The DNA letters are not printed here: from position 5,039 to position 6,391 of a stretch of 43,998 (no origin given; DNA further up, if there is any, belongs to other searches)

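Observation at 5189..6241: Atypically short serine recombinase lacking the zinc-ribbon/coiled-coil tail, with a histone-like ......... C-terminus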

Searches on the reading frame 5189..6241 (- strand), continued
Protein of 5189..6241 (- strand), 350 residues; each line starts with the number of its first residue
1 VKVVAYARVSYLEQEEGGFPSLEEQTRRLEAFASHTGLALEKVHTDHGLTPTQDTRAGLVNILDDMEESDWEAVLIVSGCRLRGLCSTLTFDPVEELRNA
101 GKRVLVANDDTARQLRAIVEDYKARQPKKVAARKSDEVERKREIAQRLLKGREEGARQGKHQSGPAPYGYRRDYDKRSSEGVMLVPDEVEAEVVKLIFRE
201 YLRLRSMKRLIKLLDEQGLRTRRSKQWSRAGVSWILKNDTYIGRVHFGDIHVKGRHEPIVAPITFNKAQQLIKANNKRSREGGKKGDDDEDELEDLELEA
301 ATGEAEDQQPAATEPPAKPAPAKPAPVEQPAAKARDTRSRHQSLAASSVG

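Call 12: find_encoding_contigs(protein=P0070, flank=8000, max_places=1)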
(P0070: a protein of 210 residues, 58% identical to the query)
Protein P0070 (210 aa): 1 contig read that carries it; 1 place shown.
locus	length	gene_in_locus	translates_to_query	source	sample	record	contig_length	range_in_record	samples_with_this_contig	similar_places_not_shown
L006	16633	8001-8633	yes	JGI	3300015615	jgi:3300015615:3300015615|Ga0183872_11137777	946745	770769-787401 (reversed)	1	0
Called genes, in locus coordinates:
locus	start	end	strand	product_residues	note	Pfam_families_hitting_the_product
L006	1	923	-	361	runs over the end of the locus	PF00574:CLP_protease (faint), PF01972:SDH_protease (weak), PF25145:NfeD1b_N, PF01343:Peptidase_S49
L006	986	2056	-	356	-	PF00849:PseudoU_synth_2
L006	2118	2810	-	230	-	-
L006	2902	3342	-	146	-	-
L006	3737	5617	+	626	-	-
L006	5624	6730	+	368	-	-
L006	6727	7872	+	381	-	PF00022:Actin (faint), PF06723:MreB_Mbl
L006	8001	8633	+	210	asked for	PF07508:Recombinase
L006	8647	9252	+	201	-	-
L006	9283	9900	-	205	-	PF00440:TetR_N, PF17938:TetR_C_29 (weak), PF17926:TetR_C_21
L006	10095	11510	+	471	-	PF02321:OEP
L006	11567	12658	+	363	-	PF25919:BSH_CusB (faint), PF25917:BSH_RND, PF25954:Beta-barrel_RND_2, PF25989:YknX_C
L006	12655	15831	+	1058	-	PF00873:ACR_tran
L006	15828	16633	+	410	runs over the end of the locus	PF01266:DAO (weak), PF01494:FAD_binding_3, PF07992:Pyr_redox_2 (faint), PF13450:NAD_binding_8 (weak)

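Call 13: find_encoding_contigs(protein=P0079, flank=8000, max_places=1)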
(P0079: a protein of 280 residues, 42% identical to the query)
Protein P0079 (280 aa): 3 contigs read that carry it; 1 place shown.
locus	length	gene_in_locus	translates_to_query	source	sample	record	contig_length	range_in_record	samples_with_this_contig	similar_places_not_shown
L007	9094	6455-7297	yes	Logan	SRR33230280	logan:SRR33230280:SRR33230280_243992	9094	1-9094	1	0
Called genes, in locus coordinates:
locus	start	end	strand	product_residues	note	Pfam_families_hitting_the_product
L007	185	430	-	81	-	-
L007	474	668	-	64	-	-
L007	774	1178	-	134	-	-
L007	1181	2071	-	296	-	-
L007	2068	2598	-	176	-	-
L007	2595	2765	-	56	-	-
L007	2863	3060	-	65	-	-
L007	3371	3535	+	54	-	-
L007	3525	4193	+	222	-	-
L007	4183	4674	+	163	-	-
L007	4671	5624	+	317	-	PF00589:Phage_integrase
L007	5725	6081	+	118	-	-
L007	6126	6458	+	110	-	-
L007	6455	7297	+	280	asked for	PF00239:Resolvase, PF07508:Recombinase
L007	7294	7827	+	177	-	-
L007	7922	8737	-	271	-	-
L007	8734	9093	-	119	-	?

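Call 20: find_related_loci(query=A1, collection=genome_contigs, flank=8000)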
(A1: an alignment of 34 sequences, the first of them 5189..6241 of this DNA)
Query A1 (350 aa) in genome_contigs; peptide patterns used: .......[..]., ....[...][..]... (x = any residue, [..] = any of these).
34 stretches matched a pattern; 13 encode a relative of the query (tblastn E <= 1e-3); 13 distinct loci.
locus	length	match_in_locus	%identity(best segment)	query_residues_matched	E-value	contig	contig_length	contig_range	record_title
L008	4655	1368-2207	84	1-280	1e-162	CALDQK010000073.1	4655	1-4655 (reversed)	MAG TPA_asm: uncultured bacterium isolate ERR599081_bin.20_CONCOCT_v1.1_MAG genome assembly, contig: ERZ841280.15739, wh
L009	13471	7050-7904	74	1-286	2e-140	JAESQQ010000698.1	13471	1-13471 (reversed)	MAG: Planctomycetota bacterium isolate NORP233 CoAssembly_2926445, whole genome shotgun sequence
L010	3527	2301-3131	66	1-280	7e-121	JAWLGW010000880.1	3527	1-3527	MAG: Planctomycetota bacterium isolate 30dZY2.bin.140 NODE_33515_length_3527_cov_2.848891, whole genome shotgun sequence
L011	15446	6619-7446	66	1-279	4e-118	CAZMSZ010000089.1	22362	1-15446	MAG TPA_asm: uncultured Planctomycetota bacterium isolate SRP263527_co1_244 genome assembly, contig: NODE_1872_length_22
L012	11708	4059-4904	62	1-287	1e-110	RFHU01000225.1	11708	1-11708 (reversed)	MAG: Planctomycetota bacterium isolate J058 k99_554197, whole genome shotgun sequence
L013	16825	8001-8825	62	1-280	5e-107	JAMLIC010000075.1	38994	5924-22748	MAG: Planctomycetota bacterium isolate ACE_NR_PLAN1 ACE_NR_PLAN1_75, whole genome shotgun sequence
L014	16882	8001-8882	58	1-301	8e-105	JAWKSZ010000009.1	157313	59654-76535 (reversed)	MAG: Planctomycetota bacterium isolate ABC1.64 ABC1.64.fa-9, whole genome shotgun sequence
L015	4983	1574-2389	59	1-279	6e-102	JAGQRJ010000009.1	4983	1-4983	MAG: Planctomycetota bacterium isolate HKST-UBA89 k127_17062, whole genome shotgun sequence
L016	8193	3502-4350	48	1-292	1e-81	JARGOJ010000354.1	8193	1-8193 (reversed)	MAG: Planctomycetota bacterium isolate bin_em_oilr2.004 NODE_4229_length_8193_cov_4.201769, whole genome shotgun sequenc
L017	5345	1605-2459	50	1-278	7e-77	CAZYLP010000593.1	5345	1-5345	MAG TPA_asm: uncultured Planctomycetota bacterium isolate SRP287453_co1_338 genome assembly, contig: NODE_30372_length_5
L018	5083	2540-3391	49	1-280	4e-75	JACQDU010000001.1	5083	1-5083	MAG: bacterium isolate NC_groundwater_1003_Pr1_S-0.65um_70_8 Montesol18_Sp65_coassembly_scaffold_169505, whole genome sh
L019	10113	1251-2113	73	1-296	3e-90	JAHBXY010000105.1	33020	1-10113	MAG: Planctomycetota bacterium isolate ACE_PLA31 PLA31_105, whole genome shotgun sequence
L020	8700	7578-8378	39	2-278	2e-40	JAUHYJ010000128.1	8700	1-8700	MAG: Acidimicrobiia bacterium isolate 3_bin.6 NODE_9574_length_8700_cov_0.935728, whole genome shotgun sequence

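Call 32: predict_structure(alignment_id=A2)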
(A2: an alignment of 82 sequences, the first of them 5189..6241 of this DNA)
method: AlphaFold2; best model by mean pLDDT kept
length: 350 residues; sequences in the alignment: 82
mean_pLDDT: 86.4   pTM: 0.60
mean pLDDT of the five models: 86.4, 85.9, 85.5, 85.4, 84.3
residues with pLDDT >= 90: 252; 70-90: 19; 50-70: 45; < 50: 34
segments of 3 or more residues with pLDDT < 50: 308-312, 316-318, 323-326, 331-343, 345-350
pLDDT, mean of each block of 10 residues (from residue 1): 97 96 98 97 97 96 96 97 92 97 98 95 78 76 95 96 94 95 97 98 97 98 98 98 97 98 97 82 62 68 54 49 49 47 45
secondary structure, 60 per line:
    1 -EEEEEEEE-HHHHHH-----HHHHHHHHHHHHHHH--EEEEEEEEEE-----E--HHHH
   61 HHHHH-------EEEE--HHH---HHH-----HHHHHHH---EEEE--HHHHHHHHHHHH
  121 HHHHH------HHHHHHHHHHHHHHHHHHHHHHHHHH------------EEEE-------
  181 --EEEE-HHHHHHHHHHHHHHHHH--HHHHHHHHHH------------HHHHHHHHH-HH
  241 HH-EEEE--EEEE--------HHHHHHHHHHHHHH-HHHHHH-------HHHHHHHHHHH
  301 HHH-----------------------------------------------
elements in order: E2-9 H11-16 H22-36 E39-48 H57-65 E73-76 H93-99 E103-106 H109-125 H132-157 E170-173 E183-186 H188-204 H207-216 H229-237 H239-242 E244-247 E250-253 H262-275 H277-282 H290-303

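Call 36: fold_search(model_id=the predicted structure, library=pdb)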
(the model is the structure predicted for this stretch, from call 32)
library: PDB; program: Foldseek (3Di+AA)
matches with E <= 10: 804; with E <= 0.001: 30
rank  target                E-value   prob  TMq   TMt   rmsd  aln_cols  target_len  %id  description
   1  9iu2_A                4.8e-13  1.00  0.36  0.27  14.1       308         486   18  Cryo-EM structure of the large serine recombinase Bxb1 in complex with attP and attB (GT/TT CDN) in the pre-strand exc (released 2026-03-04)
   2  9dxh_A                8.8e-13  1.00  0.37  0.25  15.1       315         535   23  attPmm and attBmm bound serine integrase complex in the pre-rotation state (released 2026-01-21)
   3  9dxd_A                1.1e-12  1.00  0.34  0.23  15.7       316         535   23  attLmm bound serine integrase and RDF complex in the pre-rotation state (released 2026-01-21)
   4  9y66_C                3.1e-12  1.00  0.33  0.23  14.9       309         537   25  attLsym bound serine integrase complex in the dimeric state (released 2026-02-04)
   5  9dxf_A                5.0e-12  1.00  0.35  0.24  15.7       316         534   23  attLmm bound serine integrase and RDF complex in the post-rotation state (released 2026-01-21)
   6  9y66_A                2.2e-11  1.00  0.33  0.23  14.5       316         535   24  attLsym bound serine integrase complex in the dimeric state (released 2026-02-04)
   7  4bqq_B                1.5e-09  1.00  0.28  0.30  18.0       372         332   15  Protein crystal structure of the N-terminal and recombinase domains of the Streptomyces temperate phage serine recombi (released 2013-06-12)
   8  4bqq_A                1.9e-09  1.00  0.29  0.30  24.3       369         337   16  Protein crystal structure of the N-terminal and recombinase domains of the Streptomyces temperate phage serine recombi (released 2013-06-12)
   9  9rah_A                7.5e-09  1.00  0.28  0.18  16.9       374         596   16  Autoinhibited PhiC31 integrase-attL complex (released 2026-02-11)
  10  4kis_B                1.0e-08  1.00  0.33  0.38   3.8       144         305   25  Crystal Structure of a LSR-DNA Complex (released 2013-07-10)
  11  9tep_A                1.1e-08  1.00  0.30  0.18  18.7       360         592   15  PhiC31 integraseS12A-attB-RDF complex (released 2026-02-11)
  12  4kis_A                3.4e-08  1.00  0.33  0.36   3.9       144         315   24  Crystal Structure of a LSR-DNA Complex (released 2013-07-10)
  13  9rah_B                4.0e-08  1.00  0.31  0.20  15.6       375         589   14  Autoinhibited PhiC31 integrase-attL complex (released 2026-02-11)
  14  6dnw_A                5.1e-08  1.00  0.32  0.48   4.1       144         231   25  Sequence Requirements of the Listeria innocua prophage attP site (released 2018-10-03)
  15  4kis_C                1.4e-07  1.00  0.32  0.36   4.2       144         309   25  Crystal Structure of a LSR-DNA Complex (released 2013-07-10)
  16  4kis_D                2.4e-07  1.00  0.33  0.40   3.9       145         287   24  Crystal Structure of a LSR-DNA Complex (released 2013-07-10)
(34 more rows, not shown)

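Call 51: search_protein_families(library=phrogs, proteins=[window:5189-6241:-, P0064, P0079, P0070], max_evalue=0.001)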
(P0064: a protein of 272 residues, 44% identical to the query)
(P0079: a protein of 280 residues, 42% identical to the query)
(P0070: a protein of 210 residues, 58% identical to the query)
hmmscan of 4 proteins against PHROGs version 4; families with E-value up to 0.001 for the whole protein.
window:5189-6241:- (350 aa): 4 families
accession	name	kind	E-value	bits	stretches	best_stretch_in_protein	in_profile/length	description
phrog_95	-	integration and excision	8.3e-46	157.8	2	143-280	221-363/651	integrase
phrog_125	-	DNA, RNA and nucleotide metabolism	1.6e-07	32.1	1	1-248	20-212/254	DNA invertase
phrog_6620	-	integration and excision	9.8e-06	26.3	1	2-121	57-167/201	transposase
phrog_7701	-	DNA, RNA and nucleotide metabolism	0.00027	22.2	0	167-279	5-92/137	DNA invertase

P0064 (272 aa): 2 families
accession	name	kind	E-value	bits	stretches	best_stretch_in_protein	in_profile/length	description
phrog_95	-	integration and excision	3.5e-36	126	1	135-267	223-364/651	integrase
phrog_7701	-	DNA, RNA and nucleotide metabolism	1.2e-05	26.7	1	156-270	4-97/137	DNA invertase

P0079 (280 aa): 3 families
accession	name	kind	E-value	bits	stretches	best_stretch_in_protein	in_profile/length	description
phrog_95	-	integration and excision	5.4e-38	132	1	125-270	222-364/651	integrase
phrog_125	-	DNA, RNA and nucleotide metabolism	1.9e-08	35.2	0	2-81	21-89/254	DNA invertase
phrog_7701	-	DNA, RNA and nucleotide metabolism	6.7e-05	24.2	1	171-273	15-100/137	DNA invertase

P0070 (210 aa): 1 family
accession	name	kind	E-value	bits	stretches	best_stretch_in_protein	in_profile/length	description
phrog_95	-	integration and excision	3.4e-32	112.8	1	56-195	225-366/651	integrase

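Call 52: find_related_loci(query=A1, collection=viral_contigs, flank=6000)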
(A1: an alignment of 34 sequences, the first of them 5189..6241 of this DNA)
Query A1 (350 aa) in viral_contigs; peptide patterns used: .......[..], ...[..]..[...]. (x = any residue, [..] = any of these).
96 stretches matched a pattern; 68 encode a relative of the query (tblastn E <= 1e-3); 68 distinct loci.
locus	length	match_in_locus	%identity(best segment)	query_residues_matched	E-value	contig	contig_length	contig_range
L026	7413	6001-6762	31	2-269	3e-23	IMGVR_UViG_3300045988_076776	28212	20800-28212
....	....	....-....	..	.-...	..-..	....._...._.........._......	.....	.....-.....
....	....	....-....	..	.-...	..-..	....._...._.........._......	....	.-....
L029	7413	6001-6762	31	2-269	8e-23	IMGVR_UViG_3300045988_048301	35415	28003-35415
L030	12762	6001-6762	30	2-269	1e-22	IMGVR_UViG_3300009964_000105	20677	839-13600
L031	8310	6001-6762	30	2-269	2e-22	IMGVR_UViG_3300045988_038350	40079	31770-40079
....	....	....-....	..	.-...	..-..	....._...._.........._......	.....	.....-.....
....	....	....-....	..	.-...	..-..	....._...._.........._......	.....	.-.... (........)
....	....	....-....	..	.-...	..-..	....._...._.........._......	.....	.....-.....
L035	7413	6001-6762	30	2-269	3e-22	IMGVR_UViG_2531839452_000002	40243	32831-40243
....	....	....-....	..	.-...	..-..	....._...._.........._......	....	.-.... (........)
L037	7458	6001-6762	30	2-269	4e-22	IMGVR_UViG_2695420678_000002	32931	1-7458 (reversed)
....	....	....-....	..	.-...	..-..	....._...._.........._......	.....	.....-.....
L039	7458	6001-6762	30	2-269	4e-22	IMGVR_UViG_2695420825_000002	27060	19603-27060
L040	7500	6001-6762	30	2-269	4e-22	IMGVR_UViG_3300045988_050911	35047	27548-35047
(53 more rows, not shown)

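Call 63: search_protein_representatives(alignment_id=A1)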
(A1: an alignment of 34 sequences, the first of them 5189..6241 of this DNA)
Query: 34 sequences, 288 profile positions. Proteins with E-value up to 0.001 (for the whole library): 47082; up to 1e-10: 13979; up to 1e-30: 140. The best 150 are listed.
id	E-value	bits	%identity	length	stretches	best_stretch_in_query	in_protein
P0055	5.7e-127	439.6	-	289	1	1-285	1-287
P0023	1.2e-126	438.5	-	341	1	1-285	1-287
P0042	2.1e-124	431.2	-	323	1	1-276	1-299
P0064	1.4e-98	346.5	-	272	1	1-277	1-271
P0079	4.5e-94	331.6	-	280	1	1-281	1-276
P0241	1.1e-89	317.2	-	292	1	1-281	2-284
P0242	4.8e-84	298.7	-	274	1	1-275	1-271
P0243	7.9e-82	291.5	-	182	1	129-281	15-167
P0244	1.1e-80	287.7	-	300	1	1-270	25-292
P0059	3.8e-80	285.9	-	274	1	1-272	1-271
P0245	2.6e-79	283.2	-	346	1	1-284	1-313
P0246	1.9e-76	273.8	-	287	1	1-271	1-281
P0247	6.7e-76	272.0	-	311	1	2-267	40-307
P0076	6.3e-74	265.5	-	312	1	18-279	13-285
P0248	2.5e-72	260.3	-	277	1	1-277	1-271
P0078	3.4e-67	243.4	-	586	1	127-274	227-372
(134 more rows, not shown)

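Call 69: list_cluster_members(proteins=[P0001, P0121])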
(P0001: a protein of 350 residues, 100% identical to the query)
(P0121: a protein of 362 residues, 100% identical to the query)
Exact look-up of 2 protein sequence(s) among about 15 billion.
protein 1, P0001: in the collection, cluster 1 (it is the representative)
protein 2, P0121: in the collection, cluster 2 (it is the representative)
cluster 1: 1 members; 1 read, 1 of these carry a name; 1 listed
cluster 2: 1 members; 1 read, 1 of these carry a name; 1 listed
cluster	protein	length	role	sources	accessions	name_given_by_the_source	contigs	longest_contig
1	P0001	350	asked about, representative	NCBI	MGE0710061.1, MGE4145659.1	MAG: recombinase family protein [Planctomycetota bacterium]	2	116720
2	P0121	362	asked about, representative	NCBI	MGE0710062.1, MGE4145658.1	MAG: MamK family actin-like protein [Planctomycetota bacterium]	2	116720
